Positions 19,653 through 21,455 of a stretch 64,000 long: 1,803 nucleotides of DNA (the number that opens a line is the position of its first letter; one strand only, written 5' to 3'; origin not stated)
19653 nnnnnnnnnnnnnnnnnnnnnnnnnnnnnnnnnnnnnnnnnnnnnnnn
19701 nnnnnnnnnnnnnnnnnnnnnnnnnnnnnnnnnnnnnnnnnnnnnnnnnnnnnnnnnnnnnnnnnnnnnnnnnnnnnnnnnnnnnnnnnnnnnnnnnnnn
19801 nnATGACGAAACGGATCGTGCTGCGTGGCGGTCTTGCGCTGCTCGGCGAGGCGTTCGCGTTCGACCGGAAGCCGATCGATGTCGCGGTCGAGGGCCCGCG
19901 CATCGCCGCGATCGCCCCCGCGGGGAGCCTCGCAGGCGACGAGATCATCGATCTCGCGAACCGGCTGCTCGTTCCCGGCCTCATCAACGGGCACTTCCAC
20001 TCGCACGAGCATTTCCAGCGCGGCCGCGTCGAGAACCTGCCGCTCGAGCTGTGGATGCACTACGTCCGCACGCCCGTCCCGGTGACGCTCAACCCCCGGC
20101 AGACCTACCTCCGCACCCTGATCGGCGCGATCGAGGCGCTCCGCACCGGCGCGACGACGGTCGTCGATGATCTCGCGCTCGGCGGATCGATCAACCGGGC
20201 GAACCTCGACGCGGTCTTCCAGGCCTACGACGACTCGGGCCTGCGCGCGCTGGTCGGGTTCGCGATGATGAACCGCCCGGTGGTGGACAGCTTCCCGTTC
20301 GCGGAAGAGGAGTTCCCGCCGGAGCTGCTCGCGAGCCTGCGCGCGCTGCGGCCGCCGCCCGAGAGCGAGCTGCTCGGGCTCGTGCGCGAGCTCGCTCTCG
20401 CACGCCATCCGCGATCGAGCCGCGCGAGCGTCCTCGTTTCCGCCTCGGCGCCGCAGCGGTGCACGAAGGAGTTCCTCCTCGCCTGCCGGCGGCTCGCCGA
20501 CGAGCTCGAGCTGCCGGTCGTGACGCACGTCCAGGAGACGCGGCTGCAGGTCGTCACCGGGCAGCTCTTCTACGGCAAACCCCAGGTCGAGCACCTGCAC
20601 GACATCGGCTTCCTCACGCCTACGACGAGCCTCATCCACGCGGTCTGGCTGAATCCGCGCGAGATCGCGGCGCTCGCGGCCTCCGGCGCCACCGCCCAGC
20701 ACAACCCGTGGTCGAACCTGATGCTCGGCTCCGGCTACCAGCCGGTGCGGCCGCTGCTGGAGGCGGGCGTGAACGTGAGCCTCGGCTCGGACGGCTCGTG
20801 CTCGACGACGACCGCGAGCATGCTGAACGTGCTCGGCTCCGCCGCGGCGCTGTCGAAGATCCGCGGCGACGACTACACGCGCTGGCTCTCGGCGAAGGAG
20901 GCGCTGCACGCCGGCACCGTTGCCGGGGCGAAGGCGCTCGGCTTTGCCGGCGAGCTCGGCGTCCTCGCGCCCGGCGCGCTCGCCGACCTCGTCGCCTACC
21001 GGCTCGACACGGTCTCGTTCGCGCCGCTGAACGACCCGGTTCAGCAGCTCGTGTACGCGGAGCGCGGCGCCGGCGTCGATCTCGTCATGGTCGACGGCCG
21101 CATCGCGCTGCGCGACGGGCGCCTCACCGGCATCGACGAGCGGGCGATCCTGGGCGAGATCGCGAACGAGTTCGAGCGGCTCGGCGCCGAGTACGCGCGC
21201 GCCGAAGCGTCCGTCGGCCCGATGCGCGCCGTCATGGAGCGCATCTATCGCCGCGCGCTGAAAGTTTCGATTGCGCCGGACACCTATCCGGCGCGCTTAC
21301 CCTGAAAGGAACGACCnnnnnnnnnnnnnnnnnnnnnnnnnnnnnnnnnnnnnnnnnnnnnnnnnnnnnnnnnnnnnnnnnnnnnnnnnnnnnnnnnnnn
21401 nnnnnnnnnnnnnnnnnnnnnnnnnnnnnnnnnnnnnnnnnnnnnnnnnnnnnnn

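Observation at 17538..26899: Tightly coupled operon with three paralogous amidohydrolases, a PuuE-like hydrolase and two uptake systems: candidate uncharacterised N-heterocycle catabolic pathway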

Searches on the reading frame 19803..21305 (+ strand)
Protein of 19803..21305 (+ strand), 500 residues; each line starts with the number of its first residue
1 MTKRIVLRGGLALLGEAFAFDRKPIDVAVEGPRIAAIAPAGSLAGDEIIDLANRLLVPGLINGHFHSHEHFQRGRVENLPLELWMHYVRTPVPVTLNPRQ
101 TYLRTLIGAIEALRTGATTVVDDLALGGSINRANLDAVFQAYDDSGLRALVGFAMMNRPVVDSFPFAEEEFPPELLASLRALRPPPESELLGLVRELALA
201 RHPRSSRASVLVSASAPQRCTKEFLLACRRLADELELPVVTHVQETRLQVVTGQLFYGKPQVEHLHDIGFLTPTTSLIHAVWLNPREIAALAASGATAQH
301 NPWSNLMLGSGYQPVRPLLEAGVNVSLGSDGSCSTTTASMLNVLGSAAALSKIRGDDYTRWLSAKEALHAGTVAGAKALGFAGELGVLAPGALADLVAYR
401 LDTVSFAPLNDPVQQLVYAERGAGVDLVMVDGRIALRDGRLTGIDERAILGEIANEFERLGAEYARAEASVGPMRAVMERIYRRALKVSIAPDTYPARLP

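Call 4: search_protein_families(library=pfam, proteins=[window:19803-21305:+])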
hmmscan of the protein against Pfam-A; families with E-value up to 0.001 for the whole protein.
window:19803-21305:+ (500 aa): 2 families
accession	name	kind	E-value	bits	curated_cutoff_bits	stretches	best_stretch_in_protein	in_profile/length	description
PF01979.26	Amidohydro_1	-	3.1e-45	155.4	25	1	56-434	2-344/345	Amidohydrolase family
PF07969.17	Amidohydro_3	-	1.7e-20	74.4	29.7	1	273-434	308-470/472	Amidohydrolase family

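Call 5: search_protein_families(library=ncbifam, proteins=[window:19803-21305:+], max_evalue=0.00001)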
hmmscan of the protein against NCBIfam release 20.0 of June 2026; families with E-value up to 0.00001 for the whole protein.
window:19803-21305:+ (500 aa): 29 families (the best 25 are shown)
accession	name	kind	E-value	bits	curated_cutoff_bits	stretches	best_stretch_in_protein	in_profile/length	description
NF006252.0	PRK08393.1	equivalog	3.3e-70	237.3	617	2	195-455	161-418/424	N-ethylammeline chlorohydrolase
NF005557.0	PRK07228.1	equivalog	2e-68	231.1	522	2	220-461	196-438/445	5'-deoxyadenosine deaminase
NF004701.0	PRK06038.1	equivalog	2.2e-68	231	609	2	205-454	174-420/432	N-ethylammeline chlorohydrolase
NF006549.0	PRK09045.1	equivalog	3.7e-63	213.7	540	2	206-455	186-434/444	TRZ/ATZ family hydrolase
NF006055.0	PRK08203.1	equivalog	1.2e-59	202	532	1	25-460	27-450/455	8-oxoguanine deaminase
NF006056.0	PRK08204.1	subfamily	3.5e-58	197.4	391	1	2-466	2-446/449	hypothetical protein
NF009059.0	PRK12393.1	equivalog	4.6e-49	167.4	543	1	22-458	26-453/460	amidohydrolase family protein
NF005211.0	PRK06687.1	equivalog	1.8e-41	142.3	703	1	209-442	182-415/419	TRZ/ATZ family protein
NF004995.0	PRK06380.1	subfamily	9.4e-40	136.9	567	2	218-448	181-411/418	metal-dependent hydrolase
NF004801.0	PRK06151.1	subfamily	2.6e-39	135.4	416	1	218-482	217-484/491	chlorohydrolase family protein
NF012037.0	PRK15493.1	equivalog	1.8e-35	122.6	779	2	209-453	183-426/435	bifunctional S-methyl-5'-thioadenosine deaminase/S-adenosylhomocysteine deaminase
NF005540.0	PRK07203.1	equivalog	3.1e-35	121.7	444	2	215-456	197-434/444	putative aminohydrolase SsnA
NF006681.0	PRK09229.1-2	equivalog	4.6e-34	117.9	362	1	217-448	209-437/451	formimidoylglutamate deiminase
TIGR03314.1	Se_ssnA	subfamily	6e-34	117.6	455.5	2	213-452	194-429/441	putative selenium metabolism protein SsnA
TIGR02967.1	guan_deamin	equivalog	2.3e-33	115.8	375.4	1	218-398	181-359/401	guanine deaminase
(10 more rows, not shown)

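Call 7: search_solved_structures(query=window:19803-21305:+, max_evalue=1e-10)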
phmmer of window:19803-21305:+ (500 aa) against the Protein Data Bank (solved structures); distinct sequences matched with E-value up to 1e-10: 24.
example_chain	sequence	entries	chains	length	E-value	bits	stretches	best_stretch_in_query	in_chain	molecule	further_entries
3lnp_A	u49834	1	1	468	2.1e-44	155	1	202-451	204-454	Amidohydrolase family Protein OLEI01672_1_465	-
4f0r_A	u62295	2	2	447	5.5e-42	147.1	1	216-451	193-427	5-methylthioadenosine/S-adenosylhomocysteine deaminase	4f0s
4dyk_A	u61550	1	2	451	2.3e-41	145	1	33-454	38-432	AMIDOHYDROLASE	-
4gbd_A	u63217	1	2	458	3.6e-41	144.4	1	32-452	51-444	Putative uncharacterized protein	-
4dzh_A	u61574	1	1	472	7.3e-38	133.5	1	217-453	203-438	AMIDOHYDROLASE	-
3hpa_A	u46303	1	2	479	3e-36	128.1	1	27-447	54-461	AMIDOHYDROLASE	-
7ww2_A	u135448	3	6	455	2.6e-35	125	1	28-450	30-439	8-oxoguanine deaminase | Hydroxydechloroatrazine ethylaminohydrolase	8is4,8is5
2paj_A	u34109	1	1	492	9.9e-28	100.1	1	25-455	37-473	putative cytosine/guanine deaminase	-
1p1m_A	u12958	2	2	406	7.1e-27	97.2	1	214-455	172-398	Hypothetical protein TM0936 | Uncharacterized protein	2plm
1j6p_A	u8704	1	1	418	8e-27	97.1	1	214-455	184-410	METAL-DEPENDENT HYDROLASE OF CYTOSINEDEMANIASE/CHLOROHYDROLASE FAMILY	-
3ls9_A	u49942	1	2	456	1.2e-26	96.5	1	23-445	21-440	Triazine hydrolase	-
5hme_A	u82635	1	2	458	2.7e-26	95.3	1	22-445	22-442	Triazine hydrolase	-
3lsb_A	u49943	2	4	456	2.8e-26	95.3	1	23-445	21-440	Triazine hydrolase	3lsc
5hmd_A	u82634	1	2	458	3.8e-26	94.8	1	22-445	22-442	Triazine hydrolase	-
4l9x_A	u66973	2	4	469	3.9e-26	94.8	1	22-445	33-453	Triazine hydrolase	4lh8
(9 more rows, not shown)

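Call 12: find_homologous_proteins(query=window:19803-21305:+, max_evalue=1e-30)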
Query window:19803-21305:+ (500 aa): 1295 proteins with E <= 1e-30 among 8000 candidates; the best 120 are listed.
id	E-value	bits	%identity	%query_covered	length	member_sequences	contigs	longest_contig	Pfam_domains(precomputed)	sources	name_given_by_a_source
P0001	0.0e+0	1022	92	100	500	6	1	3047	PF07969.18,PF01979.27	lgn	-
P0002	0.0e+0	1014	91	100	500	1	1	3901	PF07969.18,PF01979.27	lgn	-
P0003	9.4e-263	890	80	100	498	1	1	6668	PF07969.18,PF01979.27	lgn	-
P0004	3.0e-261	885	81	99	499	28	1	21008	PF07969.18,PF01979.27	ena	-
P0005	4.0e-261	885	79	99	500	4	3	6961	PF07969.18,PF01979.27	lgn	-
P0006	2.7e-260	882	79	99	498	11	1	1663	PF07969.18,PF01979.27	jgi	jgi:guanine deaminase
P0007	3.3e-260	882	78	99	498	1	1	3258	PF07969.18,PF01979.27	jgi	jgi:5-methylthioadenosine/S-adenosylhomocysteine deaminase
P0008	2.8e-257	872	76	100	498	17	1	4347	PF07969.18,PF01979.27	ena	-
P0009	1.5e-250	850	76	100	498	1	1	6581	PF07969.18,PF01979.27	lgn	-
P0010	1.8e-245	833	73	100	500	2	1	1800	PF07969.18,PF01979.27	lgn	-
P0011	5.3e-245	831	73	100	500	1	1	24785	PF07969.18,PF01979.27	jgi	jgi:5-methylthioadenosine/S-adenosylhomocysteine deaminase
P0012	2.7e-244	829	72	100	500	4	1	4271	PF07969.18,PF01979.27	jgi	jgi:guanine deaminase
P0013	1.5e-243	827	73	100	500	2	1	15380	PF07969.18,PF01979.27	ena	-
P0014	2.9e-242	822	73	100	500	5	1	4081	PF07969.18,PF01979.27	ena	-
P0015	3.4e-242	822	72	100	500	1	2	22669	PF07969.18,PF01979.27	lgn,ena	-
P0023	2.7e-228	776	72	100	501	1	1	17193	PF07969.18,PF01979.27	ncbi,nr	ncbi:MAG: amidohydrolase family protein [Candidatus Rokubacteria bacterium]|nr:amidohydrolase family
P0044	8.9e-222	755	69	100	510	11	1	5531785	PF07969.18,PF01979.27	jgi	jgi:5-methylthioadenosine/S-adenosylhomocysteine deaminase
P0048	5.0e-221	752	69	100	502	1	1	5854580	PF07969.18,PF01979.27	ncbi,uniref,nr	ncbi:amidohydrolase family protein [Xylophilus rhododendri]|uniref:Amidohydrolase family protein n=1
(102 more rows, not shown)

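Call 13: find_encoding_contigs(protein=P0048, flank=10000, max_places=2)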
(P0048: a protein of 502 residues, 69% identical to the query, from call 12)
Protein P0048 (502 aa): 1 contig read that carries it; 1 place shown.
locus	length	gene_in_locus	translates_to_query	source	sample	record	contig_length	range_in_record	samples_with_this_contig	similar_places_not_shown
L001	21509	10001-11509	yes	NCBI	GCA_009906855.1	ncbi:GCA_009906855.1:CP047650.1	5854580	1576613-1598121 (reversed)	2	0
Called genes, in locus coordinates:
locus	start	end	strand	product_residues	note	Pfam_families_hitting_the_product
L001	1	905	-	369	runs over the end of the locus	PF00005:ABC_tran, PF13304:AAA_21 (faint), PF08402:TOBE_2 (weak)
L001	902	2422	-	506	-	PF22039:HUTI_composite_bact (weak), PF01979:Amidohydro_1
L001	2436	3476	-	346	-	PF13531:SBP_bac_11, PF13343:SBP_bac_6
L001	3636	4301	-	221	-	PF01177:Asp_Glu_race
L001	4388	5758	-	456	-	PF01979:Amidohydro_1, PF07969:Amidohydro_3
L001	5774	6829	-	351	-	PF01547:SBP_bac_1, PF13531:SBP_bac_11, PF13416:SBP_bac_8, PF13343:SBP_bac_6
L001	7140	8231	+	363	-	PF00005:ABC_tran, PF13304:AAA_21 (faint), PF08402:TOBE_2, PF12857:TOBE_3 (weak)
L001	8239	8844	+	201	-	-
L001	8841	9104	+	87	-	PF00528:BPD_transp_1 (weak)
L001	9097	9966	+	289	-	PF00528:BPD_transp_1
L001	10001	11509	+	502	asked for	PF01979:Amidohydro_1, PF07969:Amidohydro_3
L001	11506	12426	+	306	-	PF01522:Polysacc_deac_1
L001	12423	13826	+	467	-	PF01425:Amidase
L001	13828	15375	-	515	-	PF02661:Fic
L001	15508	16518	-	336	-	PF03401:TctC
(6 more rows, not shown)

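Call 14: find_encoding_contigs(protein=P0023, flank=10000, max_places=2)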
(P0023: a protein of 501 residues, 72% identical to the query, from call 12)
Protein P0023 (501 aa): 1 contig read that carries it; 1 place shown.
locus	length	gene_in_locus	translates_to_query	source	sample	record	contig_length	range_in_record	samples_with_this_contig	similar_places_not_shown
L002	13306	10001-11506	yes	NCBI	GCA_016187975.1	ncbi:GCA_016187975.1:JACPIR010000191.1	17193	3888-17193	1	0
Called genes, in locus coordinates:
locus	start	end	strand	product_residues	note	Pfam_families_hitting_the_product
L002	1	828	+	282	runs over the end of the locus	PF02653:BPD_transp_2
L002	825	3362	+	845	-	PF02653:BPD_transp_2, PF00005:ABC_tran, PF02463:SMC_N (faint), PF13514:AAA_27 (faint), PF13555:AAA_29 (faint), PF13604:AAA_30 (faint), PF13304:AAA_21 (faint), PF00005:ABC_tran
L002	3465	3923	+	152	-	PF14588:YjgF_endoribonc, PF01042:Ribonuc_L-PSP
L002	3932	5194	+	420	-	PF04389:Peptidase_M28, PF01546:Peptidase_M20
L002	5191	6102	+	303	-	PF01522:Polysacc_deac_1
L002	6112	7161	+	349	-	PF01547:SBP_bac_1, PF13416:SBP_bac_8, PF13343:SBP_bac_6, PF13531:SBP_bac_11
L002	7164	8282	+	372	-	PF00005:ABC_tran, PF08402:TOBE_2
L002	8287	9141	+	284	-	PF00528:BPD_transp_1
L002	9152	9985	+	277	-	PF00528:BPD_transp_1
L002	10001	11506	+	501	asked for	PF01979:Amidohydro_1, PF07969:Amidohydro_3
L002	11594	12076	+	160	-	-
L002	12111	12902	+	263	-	PF00106:adh_short, PF08659:KR, PF13561:adh_short_C2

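Call 15: find_encoding_contigs(protein=P0044, flank=10000, max_places=2)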
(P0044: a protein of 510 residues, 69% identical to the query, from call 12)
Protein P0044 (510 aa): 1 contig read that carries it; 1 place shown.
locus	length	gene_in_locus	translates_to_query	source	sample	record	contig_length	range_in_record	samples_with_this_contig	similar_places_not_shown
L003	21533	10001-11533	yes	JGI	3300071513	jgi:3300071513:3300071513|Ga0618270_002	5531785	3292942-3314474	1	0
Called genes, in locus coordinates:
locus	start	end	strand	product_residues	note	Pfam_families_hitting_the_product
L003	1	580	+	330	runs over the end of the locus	PF03401:TctC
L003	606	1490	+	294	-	PF01522:Polysacc_deac_1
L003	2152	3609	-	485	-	PF07969:Amidohydro_3 (weak), PF01979:Amidohydro_1, PF07969:Amidohydro_3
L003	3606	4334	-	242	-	PF01177:Asp_Glu_race, PF17645:Amdase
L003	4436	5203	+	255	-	PF00392:GntR, PF07729:FCD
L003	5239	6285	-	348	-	PF01547:SBP_bac_1, PF13416:SBP_bac_8, PF13531:SBP_bac_11, PF13343:SBP_bac_6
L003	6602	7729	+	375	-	PF00005:ABC_tran, PF13304:AAA_21 (faint), PF08402:TOBE_2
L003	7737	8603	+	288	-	PF00528:BPD_transp_1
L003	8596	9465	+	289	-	PF00528:BPD_transp_1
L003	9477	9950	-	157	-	PF00383:dCMP_cyt_deam_1, PF14437:MafB19-deam, PF14439:Bd3614-deam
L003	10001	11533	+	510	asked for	PF01979:Amidohydro_1, PF07969:Amidohydro_3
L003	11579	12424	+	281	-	PF00497:SBP_bac_3, PF10613:Lig_chan-Glu_bd (weak)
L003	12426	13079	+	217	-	PF00528:BPD_transp_1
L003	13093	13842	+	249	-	PF02463:SMC_N, PF13191:AAA_16 (weak), PF00005:ABC_tran, PF13304:AAA_21 (weak)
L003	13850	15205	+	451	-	PF01979:Amidohydro_1, PF07969:Amidohydro_3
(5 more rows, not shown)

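Call 22: find_related_loci(query=A1, collection=genome_contigs, flank=10000)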
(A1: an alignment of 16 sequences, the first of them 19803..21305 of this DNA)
Query A1 (500 aa) in genome_contigs; peptide patterns used: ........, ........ (x = any residue, [..] = any of these).
188 stretches matched a pattern; 143 encode a relative of the query (tblastn E <= 1e-3); the best 80 are kept; 80 distinct loci.
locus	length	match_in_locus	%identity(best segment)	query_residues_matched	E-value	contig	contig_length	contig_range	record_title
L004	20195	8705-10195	76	1-499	0e+0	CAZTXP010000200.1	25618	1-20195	MAG TPA_asm: uncultured Enterobacteriaceae bacterium isolate binchicken_co200_30 genome assembly, contig: k141_1191913,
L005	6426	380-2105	73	1-500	0e+0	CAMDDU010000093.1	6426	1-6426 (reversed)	MAG: Bordetella parapertussis isolate ME-08apr19-187 genome assembly, contig: ME-08apr19-C27378, whole genome shotgun se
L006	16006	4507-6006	74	1-500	0e+0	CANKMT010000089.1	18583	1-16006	MAG: Betaproteobacteria bacterium isolate TH-Jun18-184 genome assembly, contig: TH-Jun18-C6310, whole genome shotgun seq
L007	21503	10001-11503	71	1-500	0e+0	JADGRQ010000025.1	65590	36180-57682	MAG: Burkholderiales bacterium isolate Chersky.31_24 contig-100_63, whole genome shotgun sequence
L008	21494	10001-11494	68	3-500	0e+0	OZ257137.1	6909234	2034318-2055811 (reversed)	MAG: Burkholderiales bacterium isolate 128e66b9-d80d-4fbb-ab6b-9336eb2d31d1 genome assembly, chromosome: 1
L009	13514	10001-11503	72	1-500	0e+0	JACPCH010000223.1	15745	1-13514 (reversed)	MAG: Candidatus Rokuibacteriota bacterium isolate NC_groundwater_278_Ag_S-0.2um_73_13 S5_GD2017_2_S2_scaffold_2650, whol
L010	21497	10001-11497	69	3-500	0e+0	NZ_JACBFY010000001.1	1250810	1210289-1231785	Pseudacidovorax sp. NFM-22 NODE_1_length_1250810_cov_9.697616, whole genome shotgun sequence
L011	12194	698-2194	69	3-500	0e+0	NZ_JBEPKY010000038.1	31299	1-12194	Pseudacidovorax sp. 1753 Ga0438587_38, whole genome shotgun sequence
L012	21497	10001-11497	69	3-500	0e+0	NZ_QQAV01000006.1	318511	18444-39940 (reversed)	Pseudacidovorax intermedius strain DSM 21352 Ga0244541_106, whole genome shotgun sequence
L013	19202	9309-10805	69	3-500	0e+0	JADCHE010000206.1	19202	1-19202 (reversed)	MAG: Burkholderiales bacterium isolate M025S2SP1A76QC M025S2_206, whole genome shotgun sequence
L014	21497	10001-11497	69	3-500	0e+0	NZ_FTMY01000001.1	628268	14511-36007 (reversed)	Pseudacidovorax sp. RU35E, whole genome shotgun sequence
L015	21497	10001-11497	70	3-500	0e+0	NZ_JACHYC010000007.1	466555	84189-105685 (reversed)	Variovorax sp. Sphag1AA Ga0365386_07, whole genome shotgun sequence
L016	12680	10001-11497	69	3-500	0e+0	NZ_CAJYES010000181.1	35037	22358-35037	MAG: uncultured Pseudacidovorax sp. isolate SP217_1_metabat2_genome_mining.12, whole genome shotgun sequence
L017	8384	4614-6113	69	2-500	0e+0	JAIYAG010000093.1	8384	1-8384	MAG: Burkholderiales bacterium isolate D8_MAG_00076 pond_D8_MAG_00076_000000000240, whole genome shotgun sequence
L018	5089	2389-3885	69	3-500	0e+0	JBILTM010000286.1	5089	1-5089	MAG: Burkholderiaceae bacterium isolate ME2018-07-11_3300044614_group8_bin30 Rohwer_bin2310_scaffold_24977_c1, whole gen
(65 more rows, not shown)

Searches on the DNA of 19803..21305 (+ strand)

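Call 57: search_rna_families(sources=[L004, L006, L010, L015, L030, L061, L076], threshold=gathering)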
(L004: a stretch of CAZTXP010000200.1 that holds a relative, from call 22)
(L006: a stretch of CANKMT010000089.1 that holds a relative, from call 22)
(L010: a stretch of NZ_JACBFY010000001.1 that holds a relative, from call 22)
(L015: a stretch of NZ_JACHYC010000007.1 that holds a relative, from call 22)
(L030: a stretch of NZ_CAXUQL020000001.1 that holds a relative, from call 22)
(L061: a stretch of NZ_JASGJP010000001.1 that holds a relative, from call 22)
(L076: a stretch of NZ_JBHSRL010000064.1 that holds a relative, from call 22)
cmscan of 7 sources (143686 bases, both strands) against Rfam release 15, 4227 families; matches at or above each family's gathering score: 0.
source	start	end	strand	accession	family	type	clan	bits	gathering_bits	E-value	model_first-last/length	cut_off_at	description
